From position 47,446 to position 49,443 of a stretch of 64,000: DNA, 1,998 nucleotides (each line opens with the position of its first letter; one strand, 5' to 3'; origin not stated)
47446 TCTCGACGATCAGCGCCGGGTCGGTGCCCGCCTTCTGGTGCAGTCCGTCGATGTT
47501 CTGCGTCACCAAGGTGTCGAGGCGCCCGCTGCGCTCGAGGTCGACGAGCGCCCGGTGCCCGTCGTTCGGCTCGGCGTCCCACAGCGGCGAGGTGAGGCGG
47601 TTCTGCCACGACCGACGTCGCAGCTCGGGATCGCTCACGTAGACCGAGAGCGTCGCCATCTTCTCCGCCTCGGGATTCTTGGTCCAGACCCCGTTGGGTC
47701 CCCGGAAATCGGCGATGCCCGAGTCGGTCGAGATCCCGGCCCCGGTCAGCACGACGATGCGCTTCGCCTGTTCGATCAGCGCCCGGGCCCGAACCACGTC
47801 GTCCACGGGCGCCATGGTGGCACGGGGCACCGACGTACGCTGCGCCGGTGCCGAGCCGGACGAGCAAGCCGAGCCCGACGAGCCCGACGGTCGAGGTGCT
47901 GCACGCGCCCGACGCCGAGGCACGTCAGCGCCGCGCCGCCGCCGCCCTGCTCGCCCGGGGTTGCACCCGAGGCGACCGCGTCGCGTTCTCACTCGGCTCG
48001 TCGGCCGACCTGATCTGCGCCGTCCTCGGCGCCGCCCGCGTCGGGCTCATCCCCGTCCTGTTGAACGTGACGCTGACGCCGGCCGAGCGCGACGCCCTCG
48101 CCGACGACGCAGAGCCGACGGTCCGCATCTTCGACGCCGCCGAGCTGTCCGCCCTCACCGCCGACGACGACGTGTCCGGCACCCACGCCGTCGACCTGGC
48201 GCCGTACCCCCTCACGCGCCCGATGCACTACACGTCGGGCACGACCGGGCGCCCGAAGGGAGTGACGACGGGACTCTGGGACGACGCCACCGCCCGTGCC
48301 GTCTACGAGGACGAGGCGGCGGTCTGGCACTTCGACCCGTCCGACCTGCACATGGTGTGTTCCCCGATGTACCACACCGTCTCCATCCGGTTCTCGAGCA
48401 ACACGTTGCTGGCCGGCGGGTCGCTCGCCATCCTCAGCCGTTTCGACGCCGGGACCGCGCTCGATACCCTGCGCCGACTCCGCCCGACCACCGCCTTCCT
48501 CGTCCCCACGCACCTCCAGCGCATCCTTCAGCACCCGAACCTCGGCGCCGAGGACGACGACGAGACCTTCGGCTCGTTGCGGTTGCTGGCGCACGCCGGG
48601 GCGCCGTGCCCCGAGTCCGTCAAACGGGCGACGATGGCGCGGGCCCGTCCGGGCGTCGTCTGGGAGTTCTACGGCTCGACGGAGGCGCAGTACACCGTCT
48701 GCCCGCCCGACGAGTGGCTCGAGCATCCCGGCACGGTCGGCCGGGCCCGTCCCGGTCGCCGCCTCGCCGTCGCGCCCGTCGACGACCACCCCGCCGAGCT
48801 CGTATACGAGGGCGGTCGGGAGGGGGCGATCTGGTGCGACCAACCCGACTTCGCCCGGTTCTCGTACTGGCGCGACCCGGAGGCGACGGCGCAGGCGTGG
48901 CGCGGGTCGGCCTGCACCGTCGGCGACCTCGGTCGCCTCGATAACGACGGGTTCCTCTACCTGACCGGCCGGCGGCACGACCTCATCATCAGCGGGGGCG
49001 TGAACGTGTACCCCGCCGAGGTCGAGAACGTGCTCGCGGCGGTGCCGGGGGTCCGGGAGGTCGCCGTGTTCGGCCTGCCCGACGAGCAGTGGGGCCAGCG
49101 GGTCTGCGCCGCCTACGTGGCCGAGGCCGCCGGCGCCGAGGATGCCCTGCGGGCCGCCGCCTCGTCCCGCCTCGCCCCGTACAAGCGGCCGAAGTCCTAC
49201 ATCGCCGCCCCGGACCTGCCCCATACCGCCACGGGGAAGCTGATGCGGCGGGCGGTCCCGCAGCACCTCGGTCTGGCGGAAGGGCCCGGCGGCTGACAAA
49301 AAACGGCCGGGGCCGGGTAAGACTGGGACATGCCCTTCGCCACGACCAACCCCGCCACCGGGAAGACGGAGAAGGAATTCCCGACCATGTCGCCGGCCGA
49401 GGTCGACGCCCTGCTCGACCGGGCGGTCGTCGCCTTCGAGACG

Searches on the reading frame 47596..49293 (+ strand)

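Call 79: search_protein_families(library=pfam, proteins=[window:47596-49293:+], max_evalue=0.00001)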
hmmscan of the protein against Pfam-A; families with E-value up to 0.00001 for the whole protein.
window:47596-49293:+ (566 aa): 2 families
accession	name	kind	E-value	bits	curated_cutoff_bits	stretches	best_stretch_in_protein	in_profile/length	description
PF00501.34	AMP-binding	-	2.3e-48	165.4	29.9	1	107-421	27-381/384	AMP-binding enzyme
PF13193.12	AMP-binding_C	-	1.1e-18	68.4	24.5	1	475-548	1-76/76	AMP-binding enzyme C-terminal domain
